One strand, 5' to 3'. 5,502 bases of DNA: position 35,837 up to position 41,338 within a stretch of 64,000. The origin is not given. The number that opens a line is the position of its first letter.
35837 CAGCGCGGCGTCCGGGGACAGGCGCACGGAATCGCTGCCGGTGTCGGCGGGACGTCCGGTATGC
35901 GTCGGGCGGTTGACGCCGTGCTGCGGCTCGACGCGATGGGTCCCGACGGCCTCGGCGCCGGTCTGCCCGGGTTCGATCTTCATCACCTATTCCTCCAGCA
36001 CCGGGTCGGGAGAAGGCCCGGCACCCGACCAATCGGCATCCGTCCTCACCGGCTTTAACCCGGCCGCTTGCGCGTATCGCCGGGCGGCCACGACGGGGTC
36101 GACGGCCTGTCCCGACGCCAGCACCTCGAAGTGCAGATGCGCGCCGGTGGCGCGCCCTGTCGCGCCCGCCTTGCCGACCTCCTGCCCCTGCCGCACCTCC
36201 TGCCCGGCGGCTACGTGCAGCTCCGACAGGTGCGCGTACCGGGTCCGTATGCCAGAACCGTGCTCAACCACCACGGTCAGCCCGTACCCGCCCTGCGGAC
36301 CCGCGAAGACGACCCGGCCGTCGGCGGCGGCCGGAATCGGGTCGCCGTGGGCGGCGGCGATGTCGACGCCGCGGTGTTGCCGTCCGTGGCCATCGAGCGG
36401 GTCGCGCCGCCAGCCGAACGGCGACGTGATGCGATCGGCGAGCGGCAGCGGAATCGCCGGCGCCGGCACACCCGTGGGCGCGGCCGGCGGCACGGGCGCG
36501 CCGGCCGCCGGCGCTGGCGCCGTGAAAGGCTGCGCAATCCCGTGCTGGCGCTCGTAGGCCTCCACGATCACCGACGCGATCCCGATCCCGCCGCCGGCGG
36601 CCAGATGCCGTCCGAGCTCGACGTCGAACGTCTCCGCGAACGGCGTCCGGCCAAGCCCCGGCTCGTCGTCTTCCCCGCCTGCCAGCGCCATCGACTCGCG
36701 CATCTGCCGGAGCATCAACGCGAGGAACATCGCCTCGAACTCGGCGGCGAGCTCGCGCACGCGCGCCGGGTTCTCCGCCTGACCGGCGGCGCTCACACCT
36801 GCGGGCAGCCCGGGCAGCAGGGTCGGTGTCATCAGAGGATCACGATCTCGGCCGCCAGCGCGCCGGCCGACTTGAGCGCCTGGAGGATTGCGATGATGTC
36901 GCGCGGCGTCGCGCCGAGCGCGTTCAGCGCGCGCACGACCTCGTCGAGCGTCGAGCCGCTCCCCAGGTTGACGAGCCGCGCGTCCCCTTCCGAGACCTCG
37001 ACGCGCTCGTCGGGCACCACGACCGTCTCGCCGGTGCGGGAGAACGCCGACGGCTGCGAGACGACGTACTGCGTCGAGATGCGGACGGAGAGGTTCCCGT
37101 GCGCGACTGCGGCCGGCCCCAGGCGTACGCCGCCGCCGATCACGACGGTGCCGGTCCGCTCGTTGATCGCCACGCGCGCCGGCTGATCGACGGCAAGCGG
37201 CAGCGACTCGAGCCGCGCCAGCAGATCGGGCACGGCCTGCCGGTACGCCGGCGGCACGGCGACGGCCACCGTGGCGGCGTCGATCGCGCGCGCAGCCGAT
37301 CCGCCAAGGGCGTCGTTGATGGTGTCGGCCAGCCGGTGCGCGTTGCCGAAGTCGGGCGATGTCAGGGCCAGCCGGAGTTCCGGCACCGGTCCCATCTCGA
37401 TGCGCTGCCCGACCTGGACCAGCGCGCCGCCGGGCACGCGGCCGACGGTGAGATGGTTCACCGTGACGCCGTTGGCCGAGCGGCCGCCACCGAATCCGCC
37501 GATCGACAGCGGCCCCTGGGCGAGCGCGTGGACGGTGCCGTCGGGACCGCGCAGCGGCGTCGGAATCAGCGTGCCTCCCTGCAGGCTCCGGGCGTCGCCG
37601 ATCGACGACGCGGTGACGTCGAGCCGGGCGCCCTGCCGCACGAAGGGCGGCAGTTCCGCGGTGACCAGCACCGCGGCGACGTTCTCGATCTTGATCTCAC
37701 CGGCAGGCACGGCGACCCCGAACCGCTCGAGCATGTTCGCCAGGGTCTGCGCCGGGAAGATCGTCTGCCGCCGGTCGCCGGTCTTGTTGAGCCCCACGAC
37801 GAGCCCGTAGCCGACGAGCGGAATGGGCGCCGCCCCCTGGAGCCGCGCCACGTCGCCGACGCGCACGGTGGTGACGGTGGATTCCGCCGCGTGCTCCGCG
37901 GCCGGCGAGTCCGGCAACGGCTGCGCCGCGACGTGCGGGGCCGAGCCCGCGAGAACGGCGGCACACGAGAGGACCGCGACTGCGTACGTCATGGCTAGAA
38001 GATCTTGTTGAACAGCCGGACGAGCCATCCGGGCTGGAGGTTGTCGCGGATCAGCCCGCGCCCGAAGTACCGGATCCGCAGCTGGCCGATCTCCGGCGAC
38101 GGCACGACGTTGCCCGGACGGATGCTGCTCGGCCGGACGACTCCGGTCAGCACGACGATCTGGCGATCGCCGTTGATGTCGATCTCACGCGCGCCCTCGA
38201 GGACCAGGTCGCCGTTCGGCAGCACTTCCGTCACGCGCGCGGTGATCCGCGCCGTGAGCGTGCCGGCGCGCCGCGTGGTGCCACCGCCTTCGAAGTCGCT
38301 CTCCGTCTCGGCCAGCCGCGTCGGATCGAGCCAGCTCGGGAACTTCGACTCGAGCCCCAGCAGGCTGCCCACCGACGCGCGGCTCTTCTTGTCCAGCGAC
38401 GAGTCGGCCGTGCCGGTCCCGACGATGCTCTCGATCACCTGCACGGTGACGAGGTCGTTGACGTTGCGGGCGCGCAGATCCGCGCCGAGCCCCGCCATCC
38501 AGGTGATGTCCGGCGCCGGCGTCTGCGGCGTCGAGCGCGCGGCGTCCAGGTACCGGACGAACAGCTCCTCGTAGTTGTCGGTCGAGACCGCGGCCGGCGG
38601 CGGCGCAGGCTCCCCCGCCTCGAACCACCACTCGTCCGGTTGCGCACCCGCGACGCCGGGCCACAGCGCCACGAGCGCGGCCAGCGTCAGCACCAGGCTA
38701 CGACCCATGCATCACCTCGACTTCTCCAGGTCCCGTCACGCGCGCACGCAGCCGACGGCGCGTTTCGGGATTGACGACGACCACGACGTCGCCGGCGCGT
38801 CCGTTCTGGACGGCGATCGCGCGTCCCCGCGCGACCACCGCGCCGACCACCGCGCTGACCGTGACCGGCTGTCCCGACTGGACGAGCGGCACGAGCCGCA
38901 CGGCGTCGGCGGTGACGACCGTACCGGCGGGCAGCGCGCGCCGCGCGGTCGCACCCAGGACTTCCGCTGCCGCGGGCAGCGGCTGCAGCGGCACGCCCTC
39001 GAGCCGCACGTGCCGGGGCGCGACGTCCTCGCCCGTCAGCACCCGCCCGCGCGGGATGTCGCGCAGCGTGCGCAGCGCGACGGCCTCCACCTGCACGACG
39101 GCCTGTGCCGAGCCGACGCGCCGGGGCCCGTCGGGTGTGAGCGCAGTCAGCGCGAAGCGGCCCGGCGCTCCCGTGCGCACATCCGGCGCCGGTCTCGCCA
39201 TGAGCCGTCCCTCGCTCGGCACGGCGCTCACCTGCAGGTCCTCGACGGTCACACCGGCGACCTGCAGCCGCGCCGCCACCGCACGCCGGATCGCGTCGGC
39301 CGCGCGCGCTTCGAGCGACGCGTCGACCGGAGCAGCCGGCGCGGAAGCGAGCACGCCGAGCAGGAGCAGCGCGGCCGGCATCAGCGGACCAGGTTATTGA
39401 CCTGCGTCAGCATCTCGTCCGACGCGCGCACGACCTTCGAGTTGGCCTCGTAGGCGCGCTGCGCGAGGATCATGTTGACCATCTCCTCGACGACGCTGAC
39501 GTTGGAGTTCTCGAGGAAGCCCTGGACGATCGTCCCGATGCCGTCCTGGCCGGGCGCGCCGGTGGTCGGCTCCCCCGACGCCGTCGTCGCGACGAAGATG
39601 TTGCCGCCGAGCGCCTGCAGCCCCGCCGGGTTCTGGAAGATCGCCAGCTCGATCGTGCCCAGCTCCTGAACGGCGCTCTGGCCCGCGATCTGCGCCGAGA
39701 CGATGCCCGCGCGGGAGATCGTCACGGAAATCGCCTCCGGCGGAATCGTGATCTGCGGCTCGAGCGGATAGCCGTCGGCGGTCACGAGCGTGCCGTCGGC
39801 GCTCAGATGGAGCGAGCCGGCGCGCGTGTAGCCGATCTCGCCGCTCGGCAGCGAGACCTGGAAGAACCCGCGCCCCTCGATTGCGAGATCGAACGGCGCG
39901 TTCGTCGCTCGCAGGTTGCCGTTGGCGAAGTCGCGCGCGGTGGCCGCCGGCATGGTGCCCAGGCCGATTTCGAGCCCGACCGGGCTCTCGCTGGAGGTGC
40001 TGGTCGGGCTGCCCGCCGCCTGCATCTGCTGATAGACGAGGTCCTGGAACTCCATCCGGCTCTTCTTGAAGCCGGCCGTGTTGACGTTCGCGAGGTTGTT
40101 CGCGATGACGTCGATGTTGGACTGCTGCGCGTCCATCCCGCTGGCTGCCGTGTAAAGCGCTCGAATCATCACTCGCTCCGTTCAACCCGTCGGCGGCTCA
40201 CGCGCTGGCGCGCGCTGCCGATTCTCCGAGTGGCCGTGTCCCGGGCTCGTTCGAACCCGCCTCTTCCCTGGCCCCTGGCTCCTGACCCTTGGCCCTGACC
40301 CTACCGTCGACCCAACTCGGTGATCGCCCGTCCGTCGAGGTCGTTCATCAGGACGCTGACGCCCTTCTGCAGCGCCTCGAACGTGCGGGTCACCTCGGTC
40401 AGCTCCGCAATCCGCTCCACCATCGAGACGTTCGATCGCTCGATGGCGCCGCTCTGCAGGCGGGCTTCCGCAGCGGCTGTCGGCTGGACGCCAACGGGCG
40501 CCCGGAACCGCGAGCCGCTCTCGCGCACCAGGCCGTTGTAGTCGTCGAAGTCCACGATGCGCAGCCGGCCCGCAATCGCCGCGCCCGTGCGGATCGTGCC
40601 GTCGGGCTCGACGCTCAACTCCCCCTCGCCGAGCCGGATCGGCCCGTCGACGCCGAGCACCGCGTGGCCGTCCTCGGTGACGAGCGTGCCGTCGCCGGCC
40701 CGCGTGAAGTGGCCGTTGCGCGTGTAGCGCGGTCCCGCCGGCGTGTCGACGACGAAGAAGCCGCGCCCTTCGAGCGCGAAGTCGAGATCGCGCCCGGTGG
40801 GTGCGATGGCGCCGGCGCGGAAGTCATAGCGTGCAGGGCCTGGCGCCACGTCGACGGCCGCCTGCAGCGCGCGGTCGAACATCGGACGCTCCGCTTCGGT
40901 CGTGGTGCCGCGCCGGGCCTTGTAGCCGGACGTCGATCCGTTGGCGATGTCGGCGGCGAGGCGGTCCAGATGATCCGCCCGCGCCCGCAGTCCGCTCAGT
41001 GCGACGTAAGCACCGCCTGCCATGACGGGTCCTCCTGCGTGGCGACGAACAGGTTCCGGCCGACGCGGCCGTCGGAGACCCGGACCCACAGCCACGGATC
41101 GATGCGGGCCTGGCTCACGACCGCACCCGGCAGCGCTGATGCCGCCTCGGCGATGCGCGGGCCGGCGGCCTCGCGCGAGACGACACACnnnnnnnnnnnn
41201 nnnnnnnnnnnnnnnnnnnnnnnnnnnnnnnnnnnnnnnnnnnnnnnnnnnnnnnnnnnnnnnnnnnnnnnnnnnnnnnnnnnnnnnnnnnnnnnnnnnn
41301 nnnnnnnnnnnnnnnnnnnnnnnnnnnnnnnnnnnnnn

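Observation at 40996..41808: Stand-alone tandem MshEN-type c-di-GMP-binding motif protein inside the flagellar operon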

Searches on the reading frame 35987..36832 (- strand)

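Call 25: search_protein_families(library=pfam, proteins=[window:35987-36832:-], max_evalue=0.001)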
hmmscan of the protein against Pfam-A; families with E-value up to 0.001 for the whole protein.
window:35987-36832:- (281 aa): 1 family
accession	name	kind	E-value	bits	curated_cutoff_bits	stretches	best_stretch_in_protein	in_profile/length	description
PF01551.29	Peptidase_M23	-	7.6e-35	119.4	28.7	1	152-246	2-96/96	Peptidase family M23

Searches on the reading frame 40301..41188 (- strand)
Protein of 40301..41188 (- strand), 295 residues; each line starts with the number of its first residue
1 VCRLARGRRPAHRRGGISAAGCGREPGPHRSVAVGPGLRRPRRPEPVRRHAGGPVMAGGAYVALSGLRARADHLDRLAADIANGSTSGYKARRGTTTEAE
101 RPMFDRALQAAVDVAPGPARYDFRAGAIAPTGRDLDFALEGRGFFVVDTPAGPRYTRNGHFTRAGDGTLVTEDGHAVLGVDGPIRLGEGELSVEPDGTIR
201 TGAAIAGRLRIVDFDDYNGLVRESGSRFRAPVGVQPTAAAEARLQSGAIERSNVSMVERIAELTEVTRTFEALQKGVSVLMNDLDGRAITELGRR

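Call 3: search_protein_families(library=pfam, proteins=[window:40301-41188:-], max_evalue=1)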
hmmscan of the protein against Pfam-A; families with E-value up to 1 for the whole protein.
window:40301-41188:- (295 aa): 4 families
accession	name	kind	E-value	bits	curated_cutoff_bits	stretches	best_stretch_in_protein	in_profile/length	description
PF22692.1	LlgE_F_G_D1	-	2.7e-12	47.1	27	1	138-199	1-62/64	Flagellar hook protein FlgE/F/G D1 domain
PF06429.18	Flg_bbr_C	-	2.8e-07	30.4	23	1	245-278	1-34/46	Flagellar basal body rod FlgEFG protein C-terminal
PF23981.1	DUF7305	-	0.013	15.9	27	1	155-201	51-97/185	Domain of unknown function (DUF7305)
PF00460.25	Flg_bb_rod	-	0.021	15.3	20.7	1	61-90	2-31/31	Flagella basal body rod protein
